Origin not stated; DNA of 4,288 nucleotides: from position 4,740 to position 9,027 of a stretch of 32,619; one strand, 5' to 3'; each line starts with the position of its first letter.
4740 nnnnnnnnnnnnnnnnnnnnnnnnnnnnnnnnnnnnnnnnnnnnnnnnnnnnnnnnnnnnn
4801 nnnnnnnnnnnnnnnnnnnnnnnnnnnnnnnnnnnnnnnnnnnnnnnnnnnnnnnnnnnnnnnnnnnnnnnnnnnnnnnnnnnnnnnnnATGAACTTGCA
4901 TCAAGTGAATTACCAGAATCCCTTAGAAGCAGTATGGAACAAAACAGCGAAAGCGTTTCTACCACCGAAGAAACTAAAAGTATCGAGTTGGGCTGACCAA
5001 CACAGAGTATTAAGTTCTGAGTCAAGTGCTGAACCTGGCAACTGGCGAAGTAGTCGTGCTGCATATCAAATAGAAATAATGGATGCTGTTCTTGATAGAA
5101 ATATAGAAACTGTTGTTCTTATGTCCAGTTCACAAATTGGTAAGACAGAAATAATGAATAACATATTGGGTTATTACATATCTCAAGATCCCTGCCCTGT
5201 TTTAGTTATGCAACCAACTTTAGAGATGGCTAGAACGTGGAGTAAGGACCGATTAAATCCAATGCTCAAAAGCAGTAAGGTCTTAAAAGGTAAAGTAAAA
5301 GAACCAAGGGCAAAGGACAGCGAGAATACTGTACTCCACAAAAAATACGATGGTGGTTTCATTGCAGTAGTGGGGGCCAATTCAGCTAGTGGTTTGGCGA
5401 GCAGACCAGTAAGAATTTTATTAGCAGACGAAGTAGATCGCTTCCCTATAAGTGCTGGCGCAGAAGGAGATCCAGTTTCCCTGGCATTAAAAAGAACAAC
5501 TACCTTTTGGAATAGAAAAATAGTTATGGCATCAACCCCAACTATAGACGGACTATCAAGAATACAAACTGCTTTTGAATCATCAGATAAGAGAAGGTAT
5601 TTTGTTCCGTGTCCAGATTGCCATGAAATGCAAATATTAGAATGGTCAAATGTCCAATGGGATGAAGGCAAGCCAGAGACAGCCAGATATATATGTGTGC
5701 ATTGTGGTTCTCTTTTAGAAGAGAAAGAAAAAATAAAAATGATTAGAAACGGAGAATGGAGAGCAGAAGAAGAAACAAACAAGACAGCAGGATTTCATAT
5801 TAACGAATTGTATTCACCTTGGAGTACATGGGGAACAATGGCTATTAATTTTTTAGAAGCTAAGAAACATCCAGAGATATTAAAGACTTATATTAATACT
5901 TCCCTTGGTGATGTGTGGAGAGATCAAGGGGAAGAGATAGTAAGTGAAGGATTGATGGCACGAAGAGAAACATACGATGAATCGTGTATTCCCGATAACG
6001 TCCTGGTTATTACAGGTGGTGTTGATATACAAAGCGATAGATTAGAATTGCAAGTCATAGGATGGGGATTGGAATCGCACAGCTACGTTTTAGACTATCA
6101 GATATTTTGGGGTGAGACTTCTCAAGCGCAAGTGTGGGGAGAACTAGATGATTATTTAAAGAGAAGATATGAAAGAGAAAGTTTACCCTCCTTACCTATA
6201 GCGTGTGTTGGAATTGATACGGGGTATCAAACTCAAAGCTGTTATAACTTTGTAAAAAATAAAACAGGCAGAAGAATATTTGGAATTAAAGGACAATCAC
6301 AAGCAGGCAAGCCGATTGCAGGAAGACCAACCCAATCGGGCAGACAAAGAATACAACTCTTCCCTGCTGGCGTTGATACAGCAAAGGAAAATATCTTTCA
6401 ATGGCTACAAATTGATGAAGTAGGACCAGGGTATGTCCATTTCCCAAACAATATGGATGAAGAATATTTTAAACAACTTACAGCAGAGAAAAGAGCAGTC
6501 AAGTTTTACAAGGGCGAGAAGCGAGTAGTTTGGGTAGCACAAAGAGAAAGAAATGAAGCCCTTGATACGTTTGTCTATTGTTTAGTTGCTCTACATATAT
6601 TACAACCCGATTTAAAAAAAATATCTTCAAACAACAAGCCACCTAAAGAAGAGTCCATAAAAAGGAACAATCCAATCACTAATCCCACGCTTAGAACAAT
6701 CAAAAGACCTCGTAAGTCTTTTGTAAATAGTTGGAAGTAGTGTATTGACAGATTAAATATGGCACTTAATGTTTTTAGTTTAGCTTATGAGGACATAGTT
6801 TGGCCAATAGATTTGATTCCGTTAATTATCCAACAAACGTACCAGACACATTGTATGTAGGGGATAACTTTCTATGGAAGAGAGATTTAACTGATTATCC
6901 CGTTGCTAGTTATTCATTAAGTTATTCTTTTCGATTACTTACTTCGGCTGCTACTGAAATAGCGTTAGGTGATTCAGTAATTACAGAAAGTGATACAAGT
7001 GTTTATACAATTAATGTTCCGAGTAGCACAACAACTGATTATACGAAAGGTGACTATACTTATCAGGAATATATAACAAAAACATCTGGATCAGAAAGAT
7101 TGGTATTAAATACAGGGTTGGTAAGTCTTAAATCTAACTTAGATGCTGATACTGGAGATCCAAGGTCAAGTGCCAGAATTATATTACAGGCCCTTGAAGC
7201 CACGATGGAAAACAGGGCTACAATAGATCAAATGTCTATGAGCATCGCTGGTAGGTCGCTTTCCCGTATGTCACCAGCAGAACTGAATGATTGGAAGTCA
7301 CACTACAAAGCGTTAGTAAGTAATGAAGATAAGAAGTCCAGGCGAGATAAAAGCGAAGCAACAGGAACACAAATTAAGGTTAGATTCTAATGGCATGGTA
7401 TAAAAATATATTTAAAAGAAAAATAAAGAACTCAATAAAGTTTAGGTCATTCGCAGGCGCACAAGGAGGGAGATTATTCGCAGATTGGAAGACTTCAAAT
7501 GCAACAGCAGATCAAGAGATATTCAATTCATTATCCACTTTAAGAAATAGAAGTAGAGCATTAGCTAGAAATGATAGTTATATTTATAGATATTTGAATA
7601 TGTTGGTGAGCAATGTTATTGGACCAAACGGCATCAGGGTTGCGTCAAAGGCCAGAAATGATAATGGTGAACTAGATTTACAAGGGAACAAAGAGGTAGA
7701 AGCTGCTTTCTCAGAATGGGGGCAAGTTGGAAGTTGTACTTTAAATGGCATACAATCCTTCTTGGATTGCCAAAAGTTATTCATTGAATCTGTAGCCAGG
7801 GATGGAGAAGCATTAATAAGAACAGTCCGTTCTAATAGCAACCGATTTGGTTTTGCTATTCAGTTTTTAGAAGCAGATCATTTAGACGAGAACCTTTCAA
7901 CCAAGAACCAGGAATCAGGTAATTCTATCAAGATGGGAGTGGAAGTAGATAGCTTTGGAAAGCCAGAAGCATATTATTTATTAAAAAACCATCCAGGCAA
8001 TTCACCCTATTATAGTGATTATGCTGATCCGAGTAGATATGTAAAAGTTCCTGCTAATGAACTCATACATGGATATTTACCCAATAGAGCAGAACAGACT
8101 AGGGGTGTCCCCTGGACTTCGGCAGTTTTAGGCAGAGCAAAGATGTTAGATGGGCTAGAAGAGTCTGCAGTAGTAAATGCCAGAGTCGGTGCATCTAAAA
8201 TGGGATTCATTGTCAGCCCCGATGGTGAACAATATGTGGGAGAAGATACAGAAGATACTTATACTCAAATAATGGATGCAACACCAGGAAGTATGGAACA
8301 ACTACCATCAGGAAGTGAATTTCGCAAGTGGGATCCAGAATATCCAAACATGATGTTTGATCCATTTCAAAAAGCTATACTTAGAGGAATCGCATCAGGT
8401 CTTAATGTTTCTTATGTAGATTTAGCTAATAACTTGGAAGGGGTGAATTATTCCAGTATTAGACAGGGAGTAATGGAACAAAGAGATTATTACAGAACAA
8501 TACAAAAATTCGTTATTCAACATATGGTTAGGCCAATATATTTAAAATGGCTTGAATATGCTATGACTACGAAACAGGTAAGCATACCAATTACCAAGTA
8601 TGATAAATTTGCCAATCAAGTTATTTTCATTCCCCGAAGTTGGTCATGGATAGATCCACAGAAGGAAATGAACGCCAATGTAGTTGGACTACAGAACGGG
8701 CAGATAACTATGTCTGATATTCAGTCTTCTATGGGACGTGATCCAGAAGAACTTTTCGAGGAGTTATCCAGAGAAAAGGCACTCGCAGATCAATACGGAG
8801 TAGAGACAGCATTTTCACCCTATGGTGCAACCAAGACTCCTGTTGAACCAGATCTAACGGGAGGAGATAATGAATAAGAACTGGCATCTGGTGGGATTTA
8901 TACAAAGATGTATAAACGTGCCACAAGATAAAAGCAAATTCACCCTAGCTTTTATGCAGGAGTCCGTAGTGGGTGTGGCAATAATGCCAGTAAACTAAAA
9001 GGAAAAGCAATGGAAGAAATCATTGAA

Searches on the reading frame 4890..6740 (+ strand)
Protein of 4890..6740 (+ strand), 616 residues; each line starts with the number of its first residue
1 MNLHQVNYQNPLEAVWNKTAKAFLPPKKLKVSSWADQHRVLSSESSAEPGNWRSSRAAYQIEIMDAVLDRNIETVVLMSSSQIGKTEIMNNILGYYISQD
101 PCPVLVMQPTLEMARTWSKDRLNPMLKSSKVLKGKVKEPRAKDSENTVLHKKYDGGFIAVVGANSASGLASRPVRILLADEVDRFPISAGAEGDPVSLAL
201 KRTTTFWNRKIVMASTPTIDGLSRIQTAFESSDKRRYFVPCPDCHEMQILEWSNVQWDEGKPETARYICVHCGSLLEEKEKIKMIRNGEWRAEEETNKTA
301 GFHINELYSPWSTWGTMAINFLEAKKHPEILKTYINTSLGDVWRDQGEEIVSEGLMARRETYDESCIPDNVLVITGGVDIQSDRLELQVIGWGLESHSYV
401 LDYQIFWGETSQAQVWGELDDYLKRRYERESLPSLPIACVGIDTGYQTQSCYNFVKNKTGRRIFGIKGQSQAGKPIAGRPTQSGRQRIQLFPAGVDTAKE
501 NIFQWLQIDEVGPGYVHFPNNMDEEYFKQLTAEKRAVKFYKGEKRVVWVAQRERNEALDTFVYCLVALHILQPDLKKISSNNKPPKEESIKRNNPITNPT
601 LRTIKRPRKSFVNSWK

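Call 11: search_protein_families(library=phrogs, proteins=[window:4890-6740:+])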
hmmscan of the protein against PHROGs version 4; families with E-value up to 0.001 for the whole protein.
window:4890-6740:+ (616 aa): 13 families
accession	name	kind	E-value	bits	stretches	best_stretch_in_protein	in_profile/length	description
phrog_15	-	head and packaging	2.4e-251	838.9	1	7-615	333-977/1330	terminase large subunit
phrog_21311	-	head and packaging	1.3e-52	179.8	1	108-298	1-197/218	terminase large subunit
phrog_16406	-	unknown function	9.2e-51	174.2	1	263-577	52-391/601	-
phrog_675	-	head and packaging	3.1e-41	142.3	1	31-579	24-557/576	terminase large subunit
phrog_3028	-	unknown function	4.9e-36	125.5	1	419-605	1-190/203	-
phrog_15657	-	unknown function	1.8e-32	113.8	1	293-500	21-229/230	-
phrog_3925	-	head and packaging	7.6e-21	75.4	1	23-129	34-138/150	terminase large subunit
phrog_4145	-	head and packaging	8.4e-15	55.6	1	19-204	18-202/209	terminase large subunit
phrog_23163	-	unknown function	2.8e-11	44.2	1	12-130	7-125/130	-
phrog_12089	-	unknown function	2.6e-06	28.3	1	486-572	66-145/208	-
phrog_2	-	head and packaging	2.4e-05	24.3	1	58-292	268-456/807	terminase large subunit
phrog_2022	-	unknown function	6.1e-05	24.2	1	541-570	2-31/76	-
phrog_12876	-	head and packaging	0.00036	21.2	0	114-258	6-137/235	terminase large subunit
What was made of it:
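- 4890..6740 (+): Large terminase subunit, the gene upstream of copy 1. call 11 (phrog_15, E 2e-251)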

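Call 33: find_related_loci(query=window:4890-6740:+, collection=genome_contigs, flank=6000)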
Query window:4890-6740:+ (616 aa) in genome_contigs; peptide patterns used: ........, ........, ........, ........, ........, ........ (x = any residue, [..] = any of these).
65 stretches matched a pattern; 1 encode a relative of the query (tblastn E <= 1e-3); 1 distinct loci.
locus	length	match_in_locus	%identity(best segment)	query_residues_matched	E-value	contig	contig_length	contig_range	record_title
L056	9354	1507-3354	83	2-616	0e+0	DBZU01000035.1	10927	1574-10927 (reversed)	MAG TPA_asm: Dehalococcoidia bacterium UBA1152 UBA1152_contig_106053, whole genome shotgun sequence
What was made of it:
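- Tried and rejected: It gave one 10.9-kb contig binned as Dehalococcoidia (call 33).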

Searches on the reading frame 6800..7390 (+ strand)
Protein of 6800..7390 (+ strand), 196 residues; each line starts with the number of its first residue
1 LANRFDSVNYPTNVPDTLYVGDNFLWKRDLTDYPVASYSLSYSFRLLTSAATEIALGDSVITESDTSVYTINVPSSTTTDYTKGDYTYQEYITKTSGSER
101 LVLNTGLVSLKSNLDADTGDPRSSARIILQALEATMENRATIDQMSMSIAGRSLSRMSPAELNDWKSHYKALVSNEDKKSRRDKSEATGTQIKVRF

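Call 11: search_protein_families(library=phrogs, proteins=[window:6800-7390:+])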
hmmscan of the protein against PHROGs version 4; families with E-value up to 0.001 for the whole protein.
window:6800-7390:+ (196 aa): 1 family
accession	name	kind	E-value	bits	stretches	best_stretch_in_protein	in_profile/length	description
phrog_5774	-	connector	7.2e-28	98.3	1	13-195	2-173/177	head-tail joining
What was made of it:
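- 6800..7390 (+): Head-tail joining protein, the first gene downstream of copy 1. It is followed by the portal gene (7390-8877) and the protease-major capsid fusion (9010-10977). call 11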

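Call 14: find_related_loci(query=window:6800-7390:+, collection=viral_contigs, flank=3000)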
Query window:6800-7390:+ (196 aa) in viral_contigs; peptide patterns used: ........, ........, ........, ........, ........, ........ (x = any residue, [..] = any of these).
26 stretches matched a pattern; 20 encode a relative of the query (tblastn E <= 1e-3); 20 distinct loci.
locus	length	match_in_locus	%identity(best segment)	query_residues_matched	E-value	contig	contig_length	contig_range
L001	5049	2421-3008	88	1-196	5e-118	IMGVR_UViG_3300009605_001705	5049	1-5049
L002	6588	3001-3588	81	1-196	1e-103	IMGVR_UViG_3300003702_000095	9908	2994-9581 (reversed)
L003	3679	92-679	81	1-196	5e-104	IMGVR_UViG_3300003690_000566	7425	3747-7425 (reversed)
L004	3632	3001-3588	77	1-196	1e-103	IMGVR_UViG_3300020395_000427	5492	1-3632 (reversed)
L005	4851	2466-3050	79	1-196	3e-102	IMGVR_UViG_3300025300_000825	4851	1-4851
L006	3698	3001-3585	78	1-196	3e-102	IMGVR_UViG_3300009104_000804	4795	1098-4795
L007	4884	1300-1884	78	1-196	3e-101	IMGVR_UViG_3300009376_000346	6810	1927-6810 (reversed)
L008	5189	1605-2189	78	1-196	9e-101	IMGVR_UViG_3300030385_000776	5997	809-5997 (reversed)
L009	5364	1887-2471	78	1-196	9e-101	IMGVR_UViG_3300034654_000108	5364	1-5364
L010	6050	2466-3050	78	1-196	1e-100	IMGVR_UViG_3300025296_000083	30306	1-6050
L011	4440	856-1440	77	1-196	2e-100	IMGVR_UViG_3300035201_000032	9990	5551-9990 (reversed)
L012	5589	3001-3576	66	1-196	8e-82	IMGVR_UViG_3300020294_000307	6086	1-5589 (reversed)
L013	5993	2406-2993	66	1-196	4e-80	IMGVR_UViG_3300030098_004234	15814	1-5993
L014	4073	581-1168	61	1-196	3e-76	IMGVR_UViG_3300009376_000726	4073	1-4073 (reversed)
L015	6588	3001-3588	61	1-196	2e-75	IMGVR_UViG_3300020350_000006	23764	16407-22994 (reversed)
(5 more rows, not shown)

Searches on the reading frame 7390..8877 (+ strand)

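Call 11: search_protein_families(library=phrogs, proteins=[window:7390-8877:+])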
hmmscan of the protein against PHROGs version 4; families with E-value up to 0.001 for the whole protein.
window:7390-8877:+ (495 aa): 4 families
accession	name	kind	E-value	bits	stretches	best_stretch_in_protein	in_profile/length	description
phrog_21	-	head and packaging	1.9e-98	331.7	1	14-485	35-517/1362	portal protein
phrog_537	-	head and packaging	5.1e-42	144.7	1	292-474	23-207/233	portal protein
phrog_33813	-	unknown function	4.4e-16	60.1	1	12-111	24-124/160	-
phrog_12037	-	unknown function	1.1e-09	39.3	1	35-201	42-207/212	-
